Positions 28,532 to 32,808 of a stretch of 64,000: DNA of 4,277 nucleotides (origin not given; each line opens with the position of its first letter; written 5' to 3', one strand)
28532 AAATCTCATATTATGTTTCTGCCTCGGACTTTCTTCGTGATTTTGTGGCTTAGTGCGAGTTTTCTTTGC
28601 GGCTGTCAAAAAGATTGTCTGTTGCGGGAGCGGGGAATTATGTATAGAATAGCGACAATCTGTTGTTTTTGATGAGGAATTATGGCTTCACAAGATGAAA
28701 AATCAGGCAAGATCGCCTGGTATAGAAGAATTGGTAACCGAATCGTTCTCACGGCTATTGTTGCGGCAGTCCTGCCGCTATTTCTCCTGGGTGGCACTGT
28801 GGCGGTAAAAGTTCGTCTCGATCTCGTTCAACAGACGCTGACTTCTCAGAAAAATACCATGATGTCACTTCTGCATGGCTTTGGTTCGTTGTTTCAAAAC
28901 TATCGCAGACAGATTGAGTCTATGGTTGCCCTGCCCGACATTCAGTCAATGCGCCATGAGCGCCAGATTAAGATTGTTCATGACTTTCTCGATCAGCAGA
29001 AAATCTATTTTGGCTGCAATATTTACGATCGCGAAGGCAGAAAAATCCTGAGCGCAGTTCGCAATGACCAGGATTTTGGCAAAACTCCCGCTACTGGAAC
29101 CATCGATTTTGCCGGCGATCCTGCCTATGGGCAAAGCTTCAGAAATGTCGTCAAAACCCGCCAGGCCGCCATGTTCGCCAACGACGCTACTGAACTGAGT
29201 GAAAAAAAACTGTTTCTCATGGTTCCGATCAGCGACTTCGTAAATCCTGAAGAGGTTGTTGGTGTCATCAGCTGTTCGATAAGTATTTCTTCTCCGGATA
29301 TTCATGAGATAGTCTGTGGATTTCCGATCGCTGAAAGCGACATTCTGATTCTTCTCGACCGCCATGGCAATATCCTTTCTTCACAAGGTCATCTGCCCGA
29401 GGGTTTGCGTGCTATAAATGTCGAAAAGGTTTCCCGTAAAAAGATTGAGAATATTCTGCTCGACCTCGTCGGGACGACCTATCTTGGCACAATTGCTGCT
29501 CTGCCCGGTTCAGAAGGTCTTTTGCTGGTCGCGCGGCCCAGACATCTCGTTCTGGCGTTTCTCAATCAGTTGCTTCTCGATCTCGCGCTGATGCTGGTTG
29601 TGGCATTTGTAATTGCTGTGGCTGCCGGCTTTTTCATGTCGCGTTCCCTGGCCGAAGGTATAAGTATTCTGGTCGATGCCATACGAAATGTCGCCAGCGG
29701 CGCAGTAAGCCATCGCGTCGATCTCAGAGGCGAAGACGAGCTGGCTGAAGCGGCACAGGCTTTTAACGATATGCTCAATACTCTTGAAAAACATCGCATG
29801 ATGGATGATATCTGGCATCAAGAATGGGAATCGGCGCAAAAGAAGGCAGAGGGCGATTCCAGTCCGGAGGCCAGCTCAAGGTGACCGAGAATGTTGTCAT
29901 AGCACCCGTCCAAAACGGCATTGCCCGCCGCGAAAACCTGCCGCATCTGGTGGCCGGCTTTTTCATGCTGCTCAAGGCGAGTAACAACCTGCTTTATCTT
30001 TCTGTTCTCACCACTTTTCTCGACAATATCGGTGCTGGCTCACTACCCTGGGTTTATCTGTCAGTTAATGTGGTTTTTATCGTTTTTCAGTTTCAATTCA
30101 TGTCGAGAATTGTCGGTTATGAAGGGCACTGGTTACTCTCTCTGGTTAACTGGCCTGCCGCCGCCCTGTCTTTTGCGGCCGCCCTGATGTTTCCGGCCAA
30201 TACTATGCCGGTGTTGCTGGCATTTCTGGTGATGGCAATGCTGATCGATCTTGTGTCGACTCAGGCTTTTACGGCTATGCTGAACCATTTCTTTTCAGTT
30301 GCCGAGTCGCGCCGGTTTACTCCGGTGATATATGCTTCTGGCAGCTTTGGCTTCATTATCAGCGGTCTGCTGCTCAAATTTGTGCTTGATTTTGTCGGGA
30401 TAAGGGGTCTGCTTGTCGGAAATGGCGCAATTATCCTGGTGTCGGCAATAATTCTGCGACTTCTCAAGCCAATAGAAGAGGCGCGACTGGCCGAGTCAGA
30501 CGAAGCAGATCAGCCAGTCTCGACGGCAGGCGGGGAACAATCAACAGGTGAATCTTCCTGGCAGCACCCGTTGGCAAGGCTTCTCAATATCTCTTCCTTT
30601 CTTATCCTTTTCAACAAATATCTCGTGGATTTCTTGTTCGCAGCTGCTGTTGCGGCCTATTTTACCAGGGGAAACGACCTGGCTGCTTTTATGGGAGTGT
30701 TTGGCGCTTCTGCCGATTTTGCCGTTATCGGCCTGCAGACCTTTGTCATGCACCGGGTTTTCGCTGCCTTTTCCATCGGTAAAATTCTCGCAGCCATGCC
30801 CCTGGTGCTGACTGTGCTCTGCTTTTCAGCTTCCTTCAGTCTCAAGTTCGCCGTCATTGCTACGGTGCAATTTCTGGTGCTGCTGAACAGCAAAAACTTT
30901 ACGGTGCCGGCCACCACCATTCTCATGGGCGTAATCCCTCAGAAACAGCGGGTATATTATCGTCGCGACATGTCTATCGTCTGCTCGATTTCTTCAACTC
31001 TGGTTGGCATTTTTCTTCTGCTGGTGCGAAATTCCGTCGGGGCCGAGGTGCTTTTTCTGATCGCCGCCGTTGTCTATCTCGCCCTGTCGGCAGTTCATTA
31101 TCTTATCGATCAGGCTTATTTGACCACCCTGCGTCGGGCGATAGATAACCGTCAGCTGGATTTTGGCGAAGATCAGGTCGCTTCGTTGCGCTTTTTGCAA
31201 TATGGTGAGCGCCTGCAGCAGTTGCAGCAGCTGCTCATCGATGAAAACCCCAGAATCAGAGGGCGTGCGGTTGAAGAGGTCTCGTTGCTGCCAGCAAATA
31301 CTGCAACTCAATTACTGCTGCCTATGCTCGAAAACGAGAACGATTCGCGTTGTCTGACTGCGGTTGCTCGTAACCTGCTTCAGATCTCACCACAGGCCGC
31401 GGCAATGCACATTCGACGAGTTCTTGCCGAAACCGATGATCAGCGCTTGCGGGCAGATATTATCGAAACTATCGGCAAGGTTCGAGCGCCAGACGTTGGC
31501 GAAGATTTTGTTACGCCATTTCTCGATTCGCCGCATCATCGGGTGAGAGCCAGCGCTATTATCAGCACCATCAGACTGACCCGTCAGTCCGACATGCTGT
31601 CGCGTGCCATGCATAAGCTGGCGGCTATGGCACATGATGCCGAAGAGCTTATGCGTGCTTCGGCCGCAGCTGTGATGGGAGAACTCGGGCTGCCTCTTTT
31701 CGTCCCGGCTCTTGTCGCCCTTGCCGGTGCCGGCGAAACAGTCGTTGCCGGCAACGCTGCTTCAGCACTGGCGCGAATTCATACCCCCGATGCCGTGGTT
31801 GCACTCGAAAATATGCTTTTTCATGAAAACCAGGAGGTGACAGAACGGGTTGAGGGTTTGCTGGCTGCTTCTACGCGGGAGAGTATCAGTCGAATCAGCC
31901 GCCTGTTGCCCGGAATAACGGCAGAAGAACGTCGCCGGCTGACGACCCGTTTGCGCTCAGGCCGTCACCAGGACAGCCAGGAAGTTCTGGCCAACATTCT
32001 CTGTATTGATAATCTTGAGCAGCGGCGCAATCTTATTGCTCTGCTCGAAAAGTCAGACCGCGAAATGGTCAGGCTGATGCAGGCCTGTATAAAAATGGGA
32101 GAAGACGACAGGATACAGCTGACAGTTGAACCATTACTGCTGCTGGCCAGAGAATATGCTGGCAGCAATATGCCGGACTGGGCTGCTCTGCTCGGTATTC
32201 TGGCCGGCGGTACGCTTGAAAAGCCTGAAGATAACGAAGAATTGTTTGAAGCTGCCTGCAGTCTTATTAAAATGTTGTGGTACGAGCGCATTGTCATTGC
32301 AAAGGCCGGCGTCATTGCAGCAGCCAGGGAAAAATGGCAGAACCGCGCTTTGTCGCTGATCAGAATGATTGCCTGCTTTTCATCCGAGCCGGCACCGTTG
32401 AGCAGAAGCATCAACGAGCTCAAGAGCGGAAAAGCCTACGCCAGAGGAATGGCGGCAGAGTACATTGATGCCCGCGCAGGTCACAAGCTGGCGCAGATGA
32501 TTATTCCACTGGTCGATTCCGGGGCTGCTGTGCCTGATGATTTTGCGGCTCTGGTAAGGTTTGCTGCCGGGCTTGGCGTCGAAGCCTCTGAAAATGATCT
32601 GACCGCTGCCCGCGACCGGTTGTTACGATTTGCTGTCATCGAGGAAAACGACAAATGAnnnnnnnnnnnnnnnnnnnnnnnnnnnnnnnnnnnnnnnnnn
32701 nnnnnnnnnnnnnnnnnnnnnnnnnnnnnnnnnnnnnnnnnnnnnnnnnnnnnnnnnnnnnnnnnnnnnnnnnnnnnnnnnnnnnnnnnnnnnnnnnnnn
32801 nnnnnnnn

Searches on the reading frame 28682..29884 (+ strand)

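Call 4: search_protein_families(library=pfam, proteins=[window:28682-29884:+], max_evalue=0.1)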
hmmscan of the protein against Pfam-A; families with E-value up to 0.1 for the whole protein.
window:28682-29884:+ (400 aa): 4 families
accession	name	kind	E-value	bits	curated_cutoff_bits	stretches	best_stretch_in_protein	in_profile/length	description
PF00672.30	HAMP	-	4.3e-10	40.2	25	1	318-369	1-52/53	HAMP domain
PF02743.24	dCache_1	-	0.00056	19.9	45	1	67-278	22-234/240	Cache domain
PF00916.26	Sulfate_transp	-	0.018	14.3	23.2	1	225-278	213-264/380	Sulfate permease family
PF10972.13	CsiV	-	0.039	14.3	27.4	1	334-386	72-124/230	Peptidoglycan-binding protein, CsiV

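Call 5: search_protein_families(library=ncbifam, proteins=[window:28682-29884:+], max_evalue=0.1)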
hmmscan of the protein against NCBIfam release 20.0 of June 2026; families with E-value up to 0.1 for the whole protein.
window:28682-29884:+ (400 aa): 29 families (the best 25 are shown)
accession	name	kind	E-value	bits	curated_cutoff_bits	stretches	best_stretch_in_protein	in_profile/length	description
NF011874.0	PRK15347.1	equivalog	5.9e-11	41.1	852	1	216-371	214-369/921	two component system sensor kinase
NF007837.0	PRK10549.1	equivalog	1e-10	40.9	603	1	304-374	169-239/466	envelope stress sensor histidine kinase BaeS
NF012163.2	BaeS_SmeS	equivalog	1.9e-10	40.3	500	1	291-374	156-239/457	sensor histidine kinase efflux regulator BaeS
NF040691.1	MtrAB_MtrB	equivalog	1.4e-07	30.9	450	1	292-370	184-259/507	MtrAB system histidine kinase MtrB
NF033092.0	HK_WalK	equivalog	1.7e-07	30.2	725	1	304-374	182-252/594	cell wall metabolism sensor histidine kinase WalK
NF053592.1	HK_near_YfiR_like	equivalog_domain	8.8e-07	28.7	194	1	296-369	144-222/223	sensor histidine kinase, YfiR-like protein-associated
NF007007.0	PRK09470.1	equivalog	2.3e-06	26.8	486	1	290-376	159-251/463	envelope stress sensor histidine kinase CpxA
NF011615.0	PRK15041.1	equivalog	3.7e-06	25.9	947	1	299-368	194-263/554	methyl-accepting chemotaxis protein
NF045911.1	TCSHisKinNblS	equivalog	6e-06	24.9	1000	1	301-372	182-254/621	two-component system sensor histidine kinase NblS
TIGR01386.1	cztS_silS_copS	subfamily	1.4e-05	24.3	292.55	1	282-370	147-236/457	heavy metal sensor histidine kinase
NF033094.0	HK_VanS_O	exception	2.1e-05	24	720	1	298-371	50-120/345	vancomycin resistance histidine kinase VanS-O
NF007423.1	PRK09966.1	equivalog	3.2e-05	23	325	1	283-372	135-225/390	diguanylate cyclase DgcN/YfiN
NF012226.0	AdeS_HK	equivalog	4.9e-05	22.7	500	1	301-378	62-141/353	two-component sensor histidine kinase AdeS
NF045900.1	HisKinCpxALeg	equivalog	5.4e-05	22.1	800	1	222-379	78-240/451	two-component system sensor histidine kinase CpxA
NF008468.0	PRK11360.1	equivalog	6.4e-05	21.5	646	1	301-377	198-272/616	two-component system sensor histidine kinase AtoS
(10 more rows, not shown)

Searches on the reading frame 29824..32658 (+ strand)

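Call 4: search_protein_families(library=pfam, proteins=[window:29824-32658:+], max_evalue=0.1)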
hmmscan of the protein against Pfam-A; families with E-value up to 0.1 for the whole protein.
window:29824-32658:+ (944 aa): 4 families
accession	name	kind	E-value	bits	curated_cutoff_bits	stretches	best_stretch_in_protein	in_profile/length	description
PF13646.12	HEAT_2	-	1e-14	55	27.7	3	599-675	4-82/88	HEAT repeats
PF07690.21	MFS_1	-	0.0014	18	33.4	1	64-353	22-310/347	Major Facilitator Superfamily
PF12717.13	Cnd1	-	0.0019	18.7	26.4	0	574-726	2-141/162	non-SMC mitotic condensation complex subunit 1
PF02985.28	HEAT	-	0.015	15.9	23.5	0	464-484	2-22/31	HEAT repeat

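Call 5: search_protein_families(library=ncbifam, proteins=[window:29824-32658:+], max_evalue=0.1)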
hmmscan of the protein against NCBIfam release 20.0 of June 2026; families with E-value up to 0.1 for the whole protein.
window:29824-32658:+ (944 aa): 2 families
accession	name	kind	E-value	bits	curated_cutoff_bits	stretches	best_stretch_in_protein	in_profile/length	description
NF045915.1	PhycobilmeDegNblB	equivalog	3.4e-10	39.8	300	2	594-675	130-211/214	phycobilisome degradation protein NblB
NF058502.1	phyc_lyase_CpcE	equivalog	0.00015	21.4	330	0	502-599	97-188/260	C-phycocyanin alpha-cysteine-84 phycocyanobilin lyase subunit CpcE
